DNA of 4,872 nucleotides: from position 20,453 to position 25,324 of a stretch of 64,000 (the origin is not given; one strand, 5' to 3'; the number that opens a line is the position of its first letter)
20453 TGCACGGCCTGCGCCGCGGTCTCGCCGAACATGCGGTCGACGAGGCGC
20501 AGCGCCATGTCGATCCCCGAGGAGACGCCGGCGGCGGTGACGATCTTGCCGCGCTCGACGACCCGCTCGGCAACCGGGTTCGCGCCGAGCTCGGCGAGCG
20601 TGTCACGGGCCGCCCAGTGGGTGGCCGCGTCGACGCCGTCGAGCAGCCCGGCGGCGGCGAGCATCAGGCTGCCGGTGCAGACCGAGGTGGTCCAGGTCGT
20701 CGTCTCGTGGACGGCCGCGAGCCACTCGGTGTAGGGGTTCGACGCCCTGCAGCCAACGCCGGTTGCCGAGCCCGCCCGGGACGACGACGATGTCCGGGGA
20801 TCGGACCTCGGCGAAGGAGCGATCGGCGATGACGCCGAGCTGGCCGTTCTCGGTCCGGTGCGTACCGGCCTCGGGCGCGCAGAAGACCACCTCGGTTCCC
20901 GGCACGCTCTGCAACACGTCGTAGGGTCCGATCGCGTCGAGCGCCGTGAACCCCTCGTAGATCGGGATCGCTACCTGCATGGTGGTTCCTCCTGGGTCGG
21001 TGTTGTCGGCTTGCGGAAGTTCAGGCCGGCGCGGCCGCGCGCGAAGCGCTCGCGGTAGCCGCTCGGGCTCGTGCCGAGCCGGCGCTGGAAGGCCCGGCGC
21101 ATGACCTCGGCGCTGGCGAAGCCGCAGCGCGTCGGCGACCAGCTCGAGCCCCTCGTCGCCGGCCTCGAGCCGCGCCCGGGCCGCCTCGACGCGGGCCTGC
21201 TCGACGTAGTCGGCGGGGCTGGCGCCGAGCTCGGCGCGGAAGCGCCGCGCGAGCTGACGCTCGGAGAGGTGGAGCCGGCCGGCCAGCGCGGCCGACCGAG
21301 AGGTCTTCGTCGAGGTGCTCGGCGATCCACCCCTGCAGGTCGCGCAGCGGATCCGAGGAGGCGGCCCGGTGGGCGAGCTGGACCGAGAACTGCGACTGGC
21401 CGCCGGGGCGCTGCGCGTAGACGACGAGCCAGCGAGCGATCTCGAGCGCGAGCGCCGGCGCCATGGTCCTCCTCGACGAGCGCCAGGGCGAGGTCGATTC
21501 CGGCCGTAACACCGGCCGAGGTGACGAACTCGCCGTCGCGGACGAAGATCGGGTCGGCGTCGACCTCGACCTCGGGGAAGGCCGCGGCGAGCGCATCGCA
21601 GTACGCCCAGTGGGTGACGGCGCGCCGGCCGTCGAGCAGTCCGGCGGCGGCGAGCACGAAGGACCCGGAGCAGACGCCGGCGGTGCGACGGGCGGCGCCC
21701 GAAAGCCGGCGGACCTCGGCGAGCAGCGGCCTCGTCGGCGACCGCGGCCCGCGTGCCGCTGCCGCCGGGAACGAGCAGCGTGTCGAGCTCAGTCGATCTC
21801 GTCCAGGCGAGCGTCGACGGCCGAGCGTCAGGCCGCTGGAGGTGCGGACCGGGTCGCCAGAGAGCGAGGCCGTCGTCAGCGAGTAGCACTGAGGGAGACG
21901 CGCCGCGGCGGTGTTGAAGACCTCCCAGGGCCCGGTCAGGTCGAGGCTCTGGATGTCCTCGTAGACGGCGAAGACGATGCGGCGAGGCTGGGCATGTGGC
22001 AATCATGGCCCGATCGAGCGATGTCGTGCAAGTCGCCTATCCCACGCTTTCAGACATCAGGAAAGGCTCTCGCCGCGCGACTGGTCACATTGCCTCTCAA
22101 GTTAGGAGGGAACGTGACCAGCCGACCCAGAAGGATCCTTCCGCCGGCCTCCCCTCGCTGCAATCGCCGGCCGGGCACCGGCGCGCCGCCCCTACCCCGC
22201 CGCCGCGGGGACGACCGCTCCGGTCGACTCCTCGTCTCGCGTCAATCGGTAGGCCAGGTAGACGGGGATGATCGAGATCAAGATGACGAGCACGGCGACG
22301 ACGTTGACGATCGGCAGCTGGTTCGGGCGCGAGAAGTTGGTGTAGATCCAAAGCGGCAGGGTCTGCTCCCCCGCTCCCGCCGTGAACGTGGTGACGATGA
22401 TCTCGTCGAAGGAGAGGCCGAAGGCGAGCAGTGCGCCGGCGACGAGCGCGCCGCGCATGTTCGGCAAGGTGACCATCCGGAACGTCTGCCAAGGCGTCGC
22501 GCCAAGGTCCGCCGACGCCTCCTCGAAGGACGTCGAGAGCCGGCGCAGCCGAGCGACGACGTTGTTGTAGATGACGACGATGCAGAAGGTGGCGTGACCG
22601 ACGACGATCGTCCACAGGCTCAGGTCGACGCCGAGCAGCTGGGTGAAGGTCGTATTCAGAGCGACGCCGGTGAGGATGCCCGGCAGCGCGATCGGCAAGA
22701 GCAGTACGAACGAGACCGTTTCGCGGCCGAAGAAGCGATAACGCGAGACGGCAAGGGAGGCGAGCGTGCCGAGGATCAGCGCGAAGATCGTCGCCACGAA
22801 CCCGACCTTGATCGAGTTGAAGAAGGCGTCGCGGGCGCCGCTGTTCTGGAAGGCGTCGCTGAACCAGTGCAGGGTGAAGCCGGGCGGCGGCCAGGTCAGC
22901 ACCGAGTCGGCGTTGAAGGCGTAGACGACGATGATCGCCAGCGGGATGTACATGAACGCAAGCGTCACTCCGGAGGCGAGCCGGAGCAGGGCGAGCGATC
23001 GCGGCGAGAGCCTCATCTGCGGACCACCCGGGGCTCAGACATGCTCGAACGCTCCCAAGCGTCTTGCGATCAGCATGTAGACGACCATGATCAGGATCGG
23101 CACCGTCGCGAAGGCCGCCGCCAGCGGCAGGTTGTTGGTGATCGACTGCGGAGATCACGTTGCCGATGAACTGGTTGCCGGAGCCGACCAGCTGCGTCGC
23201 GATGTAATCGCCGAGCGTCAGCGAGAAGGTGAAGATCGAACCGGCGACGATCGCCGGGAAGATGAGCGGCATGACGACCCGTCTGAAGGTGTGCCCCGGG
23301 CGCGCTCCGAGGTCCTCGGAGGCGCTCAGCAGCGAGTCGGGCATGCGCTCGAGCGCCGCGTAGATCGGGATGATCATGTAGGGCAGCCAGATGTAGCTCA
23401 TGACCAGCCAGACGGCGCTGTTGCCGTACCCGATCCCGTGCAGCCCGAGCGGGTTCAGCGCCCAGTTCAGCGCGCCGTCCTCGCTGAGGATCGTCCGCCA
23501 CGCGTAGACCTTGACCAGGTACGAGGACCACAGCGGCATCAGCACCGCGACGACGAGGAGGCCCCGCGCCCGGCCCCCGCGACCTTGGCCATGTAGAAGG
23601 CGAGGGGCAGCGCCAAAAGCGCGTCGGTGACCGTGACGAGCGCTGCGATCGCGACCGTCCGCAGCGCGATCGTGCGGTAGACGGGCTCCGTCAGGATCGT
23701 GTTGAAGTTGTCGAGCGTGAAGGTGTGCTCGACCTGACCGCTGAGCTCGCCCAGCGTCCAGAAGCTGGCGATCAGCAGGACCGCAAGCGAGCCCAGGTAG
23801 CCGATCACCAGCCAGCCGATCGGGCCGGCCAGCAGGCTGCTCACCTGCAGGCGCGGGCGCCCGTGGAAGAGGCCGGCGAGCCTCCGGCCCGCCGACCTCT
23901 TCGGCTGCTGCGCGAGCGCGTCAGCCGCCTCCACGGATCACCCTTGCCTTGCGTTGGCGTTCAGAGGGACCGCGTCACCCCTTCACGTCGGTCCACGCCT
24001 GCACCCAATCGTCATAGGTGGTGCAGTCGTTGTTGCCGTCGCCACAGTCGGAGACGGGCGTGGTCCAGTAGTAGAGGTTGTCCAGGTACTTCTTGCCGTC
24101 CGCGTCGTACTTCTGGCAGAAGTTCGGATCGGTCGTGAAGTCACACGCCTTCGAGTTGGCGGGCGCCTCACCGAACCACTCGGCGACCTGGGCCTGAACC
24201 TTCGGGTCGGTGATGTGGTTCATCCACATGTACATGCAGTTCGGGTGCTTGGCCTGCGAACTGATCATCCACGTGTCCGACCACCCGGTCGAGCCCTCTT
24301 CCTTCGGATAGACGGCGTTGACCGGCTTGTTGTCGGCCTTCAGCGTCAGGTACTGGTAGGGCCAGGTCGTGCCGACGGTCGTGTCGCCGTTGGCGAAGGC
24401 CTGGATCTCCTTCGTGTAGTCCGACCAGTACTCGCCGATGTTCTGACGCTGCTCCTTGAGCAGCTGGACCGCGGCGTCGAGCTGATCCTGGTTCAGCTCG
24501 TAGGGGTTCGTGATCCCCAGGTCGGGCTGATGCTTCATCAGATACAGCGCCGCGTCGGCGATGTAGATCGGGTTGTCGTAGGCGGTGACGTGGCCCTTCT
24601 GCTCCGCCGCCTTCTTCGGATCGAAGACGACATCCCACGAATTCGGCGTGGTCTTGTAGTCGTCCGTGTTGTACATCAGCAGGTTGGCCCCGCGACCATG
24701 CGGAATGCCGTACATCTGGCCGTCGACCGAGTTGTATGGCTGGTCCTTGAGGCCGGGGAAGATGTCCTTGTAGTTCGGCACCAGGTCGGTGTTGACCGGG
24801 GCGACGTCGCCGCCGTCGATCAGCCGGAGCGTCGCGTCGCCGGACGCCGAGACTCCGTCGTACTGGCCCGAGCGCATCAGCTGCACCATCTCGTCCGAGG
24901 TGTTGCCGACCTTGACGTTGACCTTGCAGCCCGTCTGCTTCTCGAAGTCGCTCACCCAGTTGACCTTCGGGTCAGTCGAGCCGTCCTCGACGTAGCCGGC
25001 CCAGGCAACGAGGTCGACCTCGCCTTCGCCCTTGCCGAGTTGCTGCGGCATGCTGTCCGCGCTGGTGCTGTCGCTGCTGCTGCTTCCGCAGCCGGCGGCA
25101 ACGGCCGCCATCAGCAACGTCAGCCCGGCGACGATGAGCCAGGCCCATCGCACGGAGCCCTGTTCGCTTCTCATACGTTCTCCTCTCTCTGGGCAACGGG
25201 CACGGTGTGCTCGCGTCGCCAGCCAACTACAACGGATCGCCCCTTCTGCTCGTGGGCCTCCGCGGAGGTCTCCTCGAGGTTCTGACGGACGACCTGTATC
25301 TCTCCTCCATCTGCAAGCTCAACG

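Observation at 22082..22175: A further copy of the same hairpin element, in the opposite orientation, between the GlxA-type regulator and potC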

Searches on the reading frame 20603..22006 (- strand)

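Call 17: search_protein_families(library=pfam, proteins=[window:20603-22006:-])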
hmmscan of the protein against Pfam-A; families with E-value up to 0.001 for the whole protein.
window:20603-22006:- (467 aa): 2 families
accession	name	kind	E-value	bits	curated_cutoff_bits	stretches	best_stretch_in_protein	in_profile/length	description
PF12833.13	HTH_18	-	6.4e-10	39.6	33.6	1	241-292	1-52/80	Helix-turn-helix domain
PF01965.30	DJ-1_PfpI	-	3.3e-08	33.9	26.6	1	344-421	2-79/165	DJ-1/PfpI family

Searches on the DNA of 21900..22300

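Call 8: search_rna_families(source=window, start=21900, end=22300, threshold=evalue, max_evalue=10, show_alignments=3)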
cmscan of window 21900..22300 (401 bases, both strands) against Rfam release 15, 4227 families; matches with E-value up to 10: 1.
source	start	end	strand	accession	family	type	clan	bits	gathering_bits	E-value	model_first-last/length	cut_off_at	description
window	22213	22297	-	RF01038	mir-1307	Gene; miRNA;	-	20.6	69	0.24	1-90/90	no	mir-1307 microRNA precursor family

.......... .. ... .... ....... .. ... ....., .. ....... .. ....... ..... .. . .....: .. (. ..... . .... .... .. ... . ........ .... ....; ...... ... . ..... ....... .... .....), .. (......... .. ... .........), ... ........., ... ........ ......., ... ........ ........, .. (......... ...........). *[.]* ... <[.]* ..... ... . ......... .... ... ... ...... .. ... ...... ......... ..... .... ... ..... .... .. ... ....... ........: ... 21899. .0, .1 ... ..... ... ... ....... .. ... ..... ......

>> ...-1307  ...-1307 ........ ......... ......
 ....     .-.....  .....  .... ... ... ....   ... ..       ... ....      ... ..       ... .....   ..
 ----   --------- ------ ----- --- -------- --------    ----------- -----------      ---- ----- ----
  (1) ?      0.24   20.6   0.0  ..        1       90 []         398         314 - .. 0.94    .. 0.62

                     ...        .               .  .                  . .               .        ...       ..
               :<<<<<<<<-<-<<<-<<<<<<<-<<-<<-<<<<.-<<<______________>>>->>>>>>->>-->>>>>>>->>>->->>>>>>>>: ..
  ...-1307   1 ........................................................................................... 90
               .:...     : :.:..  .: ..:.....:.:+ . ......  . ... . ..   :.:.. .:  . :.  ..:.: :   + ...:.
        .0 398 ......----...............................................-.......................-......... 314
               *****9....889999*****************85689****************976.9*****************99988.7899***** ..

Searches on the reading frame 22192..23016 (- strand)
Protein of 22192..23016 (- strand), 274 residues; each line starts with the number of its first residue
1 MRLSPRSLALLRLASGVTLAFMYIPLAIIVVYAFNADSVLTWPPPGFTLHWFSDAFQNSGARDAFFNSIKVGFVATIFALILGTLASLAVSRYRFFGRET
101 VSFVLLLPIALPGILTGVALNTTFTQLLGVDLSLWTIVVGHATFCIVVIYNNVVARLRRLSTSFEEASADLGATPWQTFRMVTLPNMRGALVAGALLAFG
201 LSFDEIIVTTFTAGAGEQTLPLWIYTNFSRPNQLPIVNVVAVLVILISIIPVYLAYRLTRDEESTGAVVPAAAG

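Call 17: search_protein_families(library=pfam, proteins=[window:22192-23016:-])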
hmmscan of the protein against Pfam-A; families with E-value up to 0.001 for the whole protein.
window:22192-23016:- (274 aa): 1 family
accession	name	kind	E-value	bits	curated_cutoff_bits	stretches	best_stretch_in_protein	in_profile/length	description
PF00528.27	BPD_transp_1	-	4.8e-15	56.2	26.4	1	81-258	3-178/184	Binding-protein-dependent transport system inner membrane component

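Call 70: find_encoding_contigs(protein=window:22192-23016:-, flank=1500, max_places=10)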
Protein window:22192-23016:- (274 aa): no gene with exactly this product is on record in the collection.

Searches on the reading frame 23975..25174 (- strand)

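Call 17: search_protein_families(library=pfam, proteins=[window:23975-25174:-])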
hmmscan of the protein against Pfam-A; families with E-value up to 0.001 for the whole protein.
window:23975-25174:- (399 aa): 4 families
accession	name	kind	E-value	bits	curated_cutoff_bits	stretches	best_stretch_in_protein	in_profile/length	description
PF13416.11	SBP_bac_8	-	2.7e-28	100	27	1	73-348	2-273/279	Bacterial extracellular solute-binding protein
PF01547.30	SBP_bac_1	-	4.2e-14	53.7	26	1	73-328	13-307/307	Bacterial extracellular solute-binding protein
PF12974.12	Phosphonate-bd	-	2.6e-06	27.5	27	0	74-131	20-77/242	ABC transporter, phosphonate, periplasmic substrate-binding protein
PF13531.11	SBP_bac_11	-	2.2e-05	24.8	25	0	75-125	18-69/227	Bacterial extracellular solute-binding protein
